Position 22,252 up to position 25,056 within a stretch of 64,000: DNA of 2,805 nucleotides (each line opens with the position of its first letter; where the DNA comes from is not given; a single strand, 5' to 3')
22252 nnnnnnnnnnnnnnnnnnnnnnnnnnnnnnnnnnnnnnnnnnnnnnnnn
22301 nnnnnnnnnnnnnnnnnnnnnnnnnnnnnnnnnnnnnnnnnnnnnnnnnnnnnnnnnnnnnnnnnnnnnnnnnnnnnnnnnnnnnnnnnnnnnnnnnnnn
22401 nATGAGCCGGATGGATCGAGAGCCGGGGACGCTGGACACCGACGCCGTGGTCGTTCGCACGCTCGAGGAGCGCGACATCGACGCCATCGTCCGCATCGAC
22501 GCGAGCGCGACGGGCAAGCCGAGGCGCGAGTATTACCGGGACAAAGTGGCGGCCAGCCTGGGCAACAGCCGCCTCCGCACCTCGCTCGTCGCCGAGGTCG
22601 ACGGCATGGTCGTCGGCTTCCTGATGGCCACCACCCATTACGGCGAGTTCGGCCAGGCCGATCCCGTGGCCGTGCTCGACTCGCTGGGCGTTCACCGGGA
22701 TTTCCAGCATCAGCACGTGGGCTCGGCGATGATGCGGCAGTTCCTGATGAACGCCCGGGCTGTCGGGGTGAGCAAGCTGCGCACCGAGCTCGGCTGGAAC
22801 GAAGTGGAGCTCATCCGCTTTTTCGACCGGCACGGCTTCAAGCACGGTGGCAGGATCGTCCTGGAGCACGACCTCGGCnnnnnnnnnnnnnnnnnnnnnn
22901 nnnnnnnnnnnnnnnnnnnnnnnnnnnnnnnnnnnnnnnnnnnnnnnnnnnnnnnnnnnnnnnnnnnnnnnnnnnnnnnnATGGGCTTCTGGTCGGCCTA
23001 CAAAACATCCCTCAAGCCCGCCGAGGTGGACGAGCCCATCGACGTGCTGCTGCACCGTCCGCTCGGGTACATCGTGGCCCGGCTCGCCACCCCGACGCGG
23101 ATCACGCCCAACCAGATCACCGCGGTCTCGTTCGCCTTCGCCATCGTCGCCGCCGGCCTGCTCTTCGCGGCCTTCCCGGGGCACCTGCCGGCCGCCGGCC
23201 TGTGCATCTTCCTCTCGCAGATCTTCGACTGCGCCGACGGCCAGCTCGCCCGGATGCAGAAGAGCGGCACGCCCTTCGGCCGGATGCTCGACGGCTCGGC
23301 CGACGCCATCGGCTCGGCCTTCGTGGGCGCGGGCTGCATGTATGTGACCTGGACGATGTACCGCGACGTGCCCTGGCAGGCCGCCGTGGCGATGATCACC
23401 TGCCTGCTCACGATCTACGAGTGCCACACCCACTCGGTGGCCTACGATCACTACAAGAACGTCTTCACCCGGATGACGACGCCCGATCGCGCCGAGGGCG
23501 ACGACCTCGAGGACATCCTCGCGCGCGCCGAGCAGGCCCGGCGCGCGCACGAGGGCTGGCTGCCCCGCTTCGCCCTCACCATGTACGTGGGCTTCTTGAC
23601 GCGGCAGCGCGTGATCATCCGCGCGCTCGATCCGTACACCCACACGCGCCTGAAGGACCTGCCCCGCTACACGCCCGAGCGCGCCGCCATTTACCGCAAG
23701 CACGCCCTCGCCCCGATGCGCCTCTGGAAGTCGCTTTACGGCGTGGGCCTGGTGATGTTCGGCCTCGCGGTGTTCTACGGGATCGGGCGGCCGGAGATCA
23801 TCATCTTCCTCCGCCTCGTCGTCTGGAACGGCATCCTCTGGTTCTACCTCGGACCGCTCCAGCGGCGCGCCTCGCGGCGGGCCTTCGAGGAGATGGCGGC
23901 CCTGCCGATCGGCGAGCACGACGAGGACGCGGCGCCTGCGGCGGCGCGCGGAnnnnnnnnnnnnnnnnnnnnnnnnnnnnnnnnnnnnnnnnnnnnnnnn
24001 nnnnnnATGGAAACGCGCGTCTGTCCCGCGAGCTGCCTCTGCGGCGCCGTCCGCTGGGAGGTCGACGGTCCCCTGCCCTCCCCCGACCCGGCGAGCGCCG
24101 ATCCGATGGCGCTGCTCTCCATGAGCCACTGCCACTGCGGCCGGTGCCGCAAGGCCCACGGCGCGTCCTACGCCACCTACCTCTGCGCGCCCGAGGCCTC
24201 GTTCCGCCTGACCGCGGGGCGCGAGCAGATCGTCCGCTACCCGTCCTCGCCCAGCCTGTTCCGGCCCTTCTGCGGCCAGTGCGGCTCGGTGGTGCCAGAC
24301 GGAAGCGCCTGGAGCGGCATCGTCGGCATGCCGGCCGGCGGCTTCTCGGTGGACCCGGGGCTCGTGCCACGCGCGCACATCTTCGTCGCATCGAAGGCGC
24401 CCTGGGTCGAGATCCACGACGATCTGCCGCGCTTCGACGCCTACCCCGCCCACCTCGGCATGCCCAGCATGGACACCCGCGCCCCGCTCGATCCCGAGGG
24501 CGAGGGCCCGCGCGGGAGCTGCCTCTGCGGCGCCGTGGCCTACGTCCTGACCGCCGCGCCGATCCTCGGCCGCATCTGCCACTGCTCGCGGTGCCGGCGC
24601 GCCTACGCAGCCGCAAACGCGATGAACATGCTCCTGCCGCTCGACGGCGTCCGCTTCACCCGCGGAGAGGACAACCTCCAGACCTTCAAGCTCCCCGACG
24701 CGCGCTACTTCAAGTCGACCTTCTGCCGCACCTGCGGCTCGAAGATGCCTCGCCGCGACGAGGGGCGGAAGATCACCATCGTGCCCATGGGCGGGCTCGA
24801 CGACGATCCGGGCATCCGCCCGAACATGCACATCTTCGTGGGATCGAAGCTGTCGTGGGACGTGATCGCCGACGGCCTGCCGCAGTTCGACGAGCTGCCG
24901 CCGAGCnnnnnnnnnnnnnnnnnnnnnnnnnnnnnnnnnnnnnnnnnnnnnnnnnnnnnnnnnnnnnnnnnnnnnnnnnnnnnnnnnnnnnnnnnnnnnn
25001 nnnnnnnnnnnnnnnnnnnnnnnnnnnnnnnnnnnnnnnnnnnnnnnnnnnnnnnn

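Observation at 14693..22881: Complete anaerobic benzoyl-CoA ring-reduction module (had-oah-dch-bcrCBAD) in an otherwise aerobic-myxobacterium-like context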

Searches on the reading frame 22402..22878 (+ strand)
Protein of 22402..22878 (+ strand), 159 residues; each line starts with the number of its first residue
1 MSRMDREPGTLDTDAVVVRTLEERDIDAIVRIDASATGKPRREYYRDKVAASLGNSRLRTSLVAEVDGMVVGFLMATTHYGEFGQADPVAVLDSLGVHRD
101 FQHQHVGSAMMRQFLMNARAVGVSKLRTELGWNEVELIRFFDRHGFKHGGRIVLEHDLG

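Call 4: search_protein_families(library=ncbifam, proteins=[window:22402-22878:+], max_evalue=0.00001)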
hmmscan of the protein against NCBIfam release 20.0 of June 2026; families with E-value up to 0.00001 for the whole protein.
window:22402-22878:+ (159 aa): 2 families
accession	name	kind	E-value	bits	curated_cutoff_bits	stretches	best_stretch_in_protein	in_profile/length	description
NF002959.0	PRK03624.1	equivalog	1.4e-08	34.6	124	1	13-157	4-140/147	GNAT family acetyltransferase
TIGR01575.1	rimI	equivalog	7.5e-07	29.4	86.4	1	26-150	2-116/132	ribosomal protein S18-alanine N-acetyltransferase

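Call 5: search_protein_families(library=pfam, proteins=[window:22402-22878:+], max_evalue=0.001)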
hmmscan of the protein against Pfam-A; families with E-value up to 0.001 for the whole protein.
window:22402-22878:+ (159 aa): 3 families
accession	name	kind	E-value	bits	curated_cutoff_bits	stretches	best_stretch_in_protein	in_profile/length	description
PF00583.31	Acetyltransf_1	-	9.5e-12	45.7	20.7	1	32-146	7-116/116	Acetyltransferase (GNAT) family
PF13508.13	Acetyltransf_7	-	6.4e-11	42.9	27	1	61-147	5-83/84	Acetyltransferase (GNAT) domain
PF13527.13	Acetyltransf_9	-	0.0007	20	25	1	18-123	2-106/127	Acetyltransferase (GNAT) domain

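Call 45: search_solved_structures(query=window:22402-22878:+, max_evalue=0.01, show_alignments=0)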
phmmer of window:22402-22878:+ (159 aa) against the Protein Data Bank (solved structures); distinct sequences matched with E-value up to 0.01: 7.
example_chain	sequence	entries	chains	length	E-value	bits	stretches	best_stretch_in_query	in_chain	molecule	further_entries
4pv6_C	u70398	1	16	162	4.5e-07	33.4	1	15-147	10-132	N-terminal acetyltransferase complex subunit [ARD1]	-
2ae6_A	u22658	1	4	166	4.4e-05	27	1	61-148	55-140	acetyltransferase, GNAT family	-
5dwm_A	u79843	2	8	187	0.00019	24.9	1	60-152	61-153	Phosphinothricin N-acetyltransferase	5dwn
9mgt_A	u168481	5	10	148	0.0025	21.2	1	71-148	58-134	Aminoglycoside N-acetyltransferase AAC(3)-XI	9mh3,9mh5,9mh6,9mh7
2pdo_A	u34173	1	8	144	0.0042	20.5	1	55-151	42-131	Acetyltransferase ypeA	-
1vhs_A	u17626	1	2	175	0.006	20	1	17-150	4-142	similar to phosphinothricin acetyltransferase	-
4qus_A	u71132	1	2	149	0.0091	19.4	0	58-151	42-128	Acetyltransferase YpeA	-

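Call 50: find_homologous_proteins(query=window:22402-22878:+, max_evalue=0.00001)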
Query window:22402-22878:+ (159 aa): 81 proteins with E <= 0.00001 among 178 candidates.
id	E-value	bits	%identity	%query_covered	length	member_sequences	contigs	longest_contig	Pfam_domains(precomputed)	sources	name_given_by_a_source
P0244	6.9e-92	323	91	100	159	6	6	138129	PF13673.14,PF09390.18,PF13508.14,PF00583.32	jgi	jgi:ribosomal protein S18 acetylase RimI-like enzyme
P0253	2.1e-77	276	81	100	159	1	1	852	PF13508.14,PF00583.32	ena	-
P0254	1.5e-75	270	77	100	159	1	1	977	PF13508.14,PF00583.32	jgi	jgi:ribosomal protein S18 acetylase RimI-like enzyme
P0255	1.8e-75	270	80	95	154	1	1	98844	PF13508.14,PF00583.32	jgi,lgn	jgi:ribosomal protein S18 acetylase RimI-like enzyme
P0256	1.5e-74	267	80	94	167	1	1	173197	PF13508.14,PF13527.14,PF00583.32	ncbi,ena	-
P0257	2.2e-74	267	76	99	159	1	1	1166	PF09390.18,PF13508.14,PF00583.32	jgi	jgi:ribosomal protein S18 acetylase RimI-like enzyme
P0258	8.8e-74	265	77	99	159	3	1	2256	PF13673.14,PF09390.18,PF13508.14,PF00583.32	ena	-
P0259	1.9e-72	260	77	95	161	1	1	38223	PF13508.14,PF00583.32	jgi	jgi:ribosomal protein S18 acetylase RimI-like enzyme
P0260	2.5e-68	247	74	97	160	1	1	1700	PF13508.14,PF00583.32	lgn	-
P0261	1.3e-66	241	70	97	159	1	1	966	PF09390.18,PF13508.14,PF00583.32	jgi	jgi:ribosomal protein S18 acetylase RimI-like enzyme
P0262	3.0e-66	240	69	97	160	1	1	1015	PF13673.14,PF09390.18,PF13508.14,PF00583.32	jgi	jgi:ribosomal protein S18 acetylase RimI-like enzyme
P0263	5.1e-64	233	70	94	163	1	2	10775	PF09390.18,PF13508.14,PF13527.14,PF00583.32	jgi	jgi:ribosomal protein S18 acetylase RimI-like enzyme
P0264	3.2e-63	230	70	96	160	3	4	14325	PF13673.14,PF13508.14,PF00583.32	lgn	-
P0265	1.9e-61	225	68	96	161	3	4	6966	PF13673.14,PF09390.18,PF13508.14,PF00583.32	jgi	jgi:predicted N-acetyltransferase YhbS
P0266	3.0e-61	224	65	97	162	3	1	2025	PF13508.14,PF00583.32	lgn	-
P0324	2.1e-27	114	42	89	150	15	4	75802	PF13673.14,PF13508.14,PF13527.14,PF00583.32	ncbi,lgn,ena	-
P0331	3.5e-23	100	42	90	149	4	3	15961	PF13673.14,PF13508.14,PF13527.14,PF00583.32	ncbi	-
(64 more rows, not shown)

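Call 51: find_encoding_contigs(protein=P0324, flank=6000, max_places=2)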
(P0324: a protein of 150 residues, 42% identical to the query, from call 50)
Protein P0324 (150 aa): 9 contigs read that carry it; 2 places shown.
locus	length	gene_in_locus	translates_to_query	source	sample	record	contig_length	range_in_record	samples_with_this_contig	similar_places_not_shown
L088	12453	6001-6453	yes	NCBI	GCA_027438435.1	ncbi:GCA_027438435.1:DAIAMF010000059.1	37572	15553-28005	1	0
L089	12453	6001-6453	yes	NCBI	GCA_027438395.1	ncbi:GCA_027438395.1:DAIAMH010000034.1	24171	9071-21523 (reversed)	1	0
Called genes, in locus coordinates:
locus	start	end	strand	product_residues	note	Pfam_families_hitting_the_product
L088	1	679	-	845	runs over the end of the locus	PF13510:Fer2_4, PF12838:Fer4_7 (weak), PF22117:Fer4_Nqo3 (weak), PF14691:Fer4_20, PF00070:Pyr_redox (faint), PF01266:DAO (faint), PF07992:Pyr_redox_2, PF13450:NAD_binding_8, +1 more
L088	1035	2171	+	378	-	PF06050:HGD-D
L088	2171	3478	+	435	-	PF06050:HGD-D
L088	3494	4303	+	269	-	PF01869:BcrAD_BadFG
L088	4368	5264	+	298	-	PF01869:BcrAD_BadFG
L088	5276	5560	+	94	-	-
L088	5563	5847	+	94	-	-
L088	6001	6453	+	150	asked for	PF13527:Acetyltransf_9, PF00583:Acetyltransf_1, PF13673:Acetyltransf_10, PF13508:Acetyltransf_7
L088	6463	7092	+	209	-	PF02811:PHP (weak), PF13263:PHP_C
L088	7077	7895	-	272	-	PF00561:Abhydrolase_1, PF12146:Hydrolase_4 (weak), PF12697:Abhydrolase_6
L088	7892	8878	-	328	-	PF02737:3HCDH_N, PF00725:3HCDH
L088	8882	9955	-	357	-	PF01210:NAD_Gly3P_dh_N (weak), PF02558:ApbA (weak), PF02317:Octopine_DH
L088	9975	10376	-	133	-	-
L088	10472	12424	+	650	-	PF03308:MeaB, PF01128:IspD (weak), PF12804:NTP_transf_3, PF11136:DUF2889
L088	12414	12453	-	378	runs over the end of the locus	PF04055:Radical_SAM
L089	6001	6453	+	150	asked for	PF13527:Acetyltransf_9, PF00583:Acetyltransf_1, PF13673:Acetyltransf_10, PF13508:Acetyltransf_7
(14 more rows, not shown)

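Call 52: find_encoding_contigs(protein=P0331, flank=6000, max_places=2)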
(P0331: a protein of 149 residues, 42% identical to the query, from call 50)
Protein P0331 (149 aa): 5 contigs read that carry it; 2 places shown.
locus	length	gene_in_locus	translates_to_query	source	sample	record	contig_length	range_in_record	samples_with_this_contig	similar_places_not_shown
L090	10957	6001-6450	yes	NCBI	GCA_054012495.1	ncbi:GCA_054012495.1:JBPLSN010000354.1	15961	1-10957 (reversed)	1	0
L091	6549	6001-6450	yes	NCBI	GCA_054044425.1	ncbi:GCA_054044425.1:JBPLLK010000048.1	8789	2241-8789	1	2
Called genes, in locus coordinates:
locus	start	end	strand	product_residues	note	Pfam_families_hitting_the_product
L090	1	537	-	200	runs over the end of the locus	-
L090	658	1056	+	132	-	PF06262:Zincin_1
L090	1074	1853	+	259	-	PF02675:AdoMet_dc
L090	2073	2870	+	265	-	PF01869:BcrAD_BadFG, PF22521:HypF_C_2 (weak)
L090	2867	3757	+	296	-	PF01869:BcrAD_BadFG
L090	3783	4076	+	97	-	-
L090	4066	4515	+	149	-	PF00583:Acetyltransf_1, PF13508:Acetyltransf_7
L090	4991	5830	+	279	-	PF02634:FdhD-NarQ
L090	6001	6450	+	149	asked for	PF13527:Acetyltransf_9 (weak), PF00583:Acetyltransf_1, PF13673:Acetyltransf_10 (weak), PF13508:Acetyltransf_7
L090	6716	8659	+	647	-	PF02730:AFOR_N, PF01314:AFOR_C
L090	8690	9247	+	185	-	PF12837:Fer4_6 (weak)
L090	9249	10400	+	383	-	PF13484:Fer4_16 (faint), PF12838:Fer4_7 (weak), PF13183:Fer4_8, PF13187:Fer4_9, PF13237:Fer4_10 (weak), PF13534:Fer4_17, PF02754:CCG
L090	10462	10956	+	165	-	?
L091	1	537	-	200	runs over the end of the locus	-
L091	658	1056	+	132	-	PF06262:Zincin_1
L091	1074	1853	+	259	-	PF02675:AdoMet_dc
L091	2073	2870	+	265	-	PF01869:BcrAD_BadFG, PF22521:HypF_C_2 (weak)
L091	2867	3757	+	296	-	PF01869:BcrAD_BadFG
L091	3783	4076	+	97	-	-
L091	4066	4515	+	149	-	PF00583:Acetyltransf_1, PF13508:Acetyltransf_7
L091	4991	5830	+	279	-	PF02634:FdhD-NarQ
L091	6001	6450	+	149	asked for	PF13527:Acetyltransf_9 (weak), PF00583:Acetyltransf_1, PF13673:Acetyltransf_10 (weak), PF13508:Acetyltransf_7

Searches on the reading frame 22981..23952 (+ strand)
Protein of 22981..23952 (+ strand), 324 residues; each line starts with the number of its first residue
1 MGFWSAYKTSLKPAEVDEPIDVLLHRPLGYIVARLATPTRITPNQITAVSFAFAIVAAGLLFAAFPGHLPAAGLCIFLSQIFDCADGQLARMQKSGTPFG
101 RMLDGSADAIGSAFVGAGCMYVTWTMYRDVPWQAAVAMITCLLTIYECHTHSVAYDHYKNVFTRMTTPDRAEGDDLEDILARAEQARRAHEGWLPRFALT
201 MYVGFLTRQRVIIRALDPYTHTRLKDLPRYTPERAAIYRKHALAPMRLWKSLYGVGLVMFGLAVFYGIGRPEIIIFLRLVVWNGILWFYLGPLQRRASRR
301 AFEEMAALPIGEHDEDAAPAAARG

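Call 12: search_protein_families(library=pfam, proteins=[window:22981-23952:+], max_evalue=0.001)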
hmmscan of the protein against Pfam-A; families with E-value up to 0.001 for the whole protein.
window:22981-23952:+ (324 aa): 1 family
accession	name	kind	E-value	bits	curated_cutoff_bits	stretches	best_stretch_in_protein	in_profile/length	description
PF01066.26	CDP-OH_P_transf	-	5e-14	53.4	22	1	41-140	2-94/152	CDP-alcohol phosphatidyltransferase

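Call 13: search_protein_families(library=ncbifam, proteins=[window:22981-23952:+], max_evalue=0.00001)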
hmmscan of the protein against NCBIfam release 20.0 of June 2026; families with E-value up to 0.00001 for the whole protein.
window:22981-23952:+ (324 aa): 4 families
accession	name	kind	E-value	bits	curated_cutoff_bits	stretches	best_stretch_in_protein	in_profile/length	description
NF040950.1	archin_ph_syn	equivalog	1.4e-15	57.6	180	1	33-146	16-125/191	archaetidylinositol phosphate synthase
NF045883.1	PIPSynth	equivalog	3.3e-14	53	170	1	32-143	14-122/197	phosphatidylinositol phosphate synthase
NF041135.1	IPPtranDIPPsyn_Thcocales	equivalog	6.8e-10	38.5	580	1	39-162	248-369/419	bifunctional L-myo-inositol-1-phosphate cytidylyltransferase/CDP-L-myo-inositol myo-inositolphosphotransferase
NF052561.1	PIPSynBT1523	equivalog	1e-07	31.9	350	1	39-146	23-138/232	hypothetical protein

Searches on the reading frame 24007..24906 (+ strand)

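Call 12: search_protein_families(library=pfam, proteins=[window:24007-24906:+], max_evalue=0.001)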
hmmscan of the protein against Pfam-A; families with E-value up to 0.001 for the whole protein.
window:24007-24906:+ (300 aa): 1 family
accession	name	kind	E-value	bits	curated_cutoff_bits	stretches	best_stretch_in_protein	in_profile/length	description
PF04828.22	GFA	-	4.1e-45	153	24.3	2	169-279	3-114/115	Glutathione-dependent formaldehyde-activating enzyme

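Call 13: search_protein_families(library=ncbifam, proteins=[window:24007-24906:+], max_evalue=0.00001)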
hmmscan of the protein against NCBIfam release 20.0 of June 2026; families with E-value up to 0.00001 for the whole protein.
window:24007-24906:+ (300 aa): 2 families
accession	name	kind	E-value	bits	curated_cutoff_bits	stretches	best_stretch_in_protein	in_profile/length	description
TIGR02820.1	formald_GSH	equivalog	2.1e-06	27.7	234.55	0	172-252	26-104/182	S-(hydroxymethyl)glutathione synthase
NF003829.0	PRK05417.1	subfamily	8.5e-06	25.6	249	0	173-250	31-106/191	glutathione-dependent formaldehyde-activating enzyme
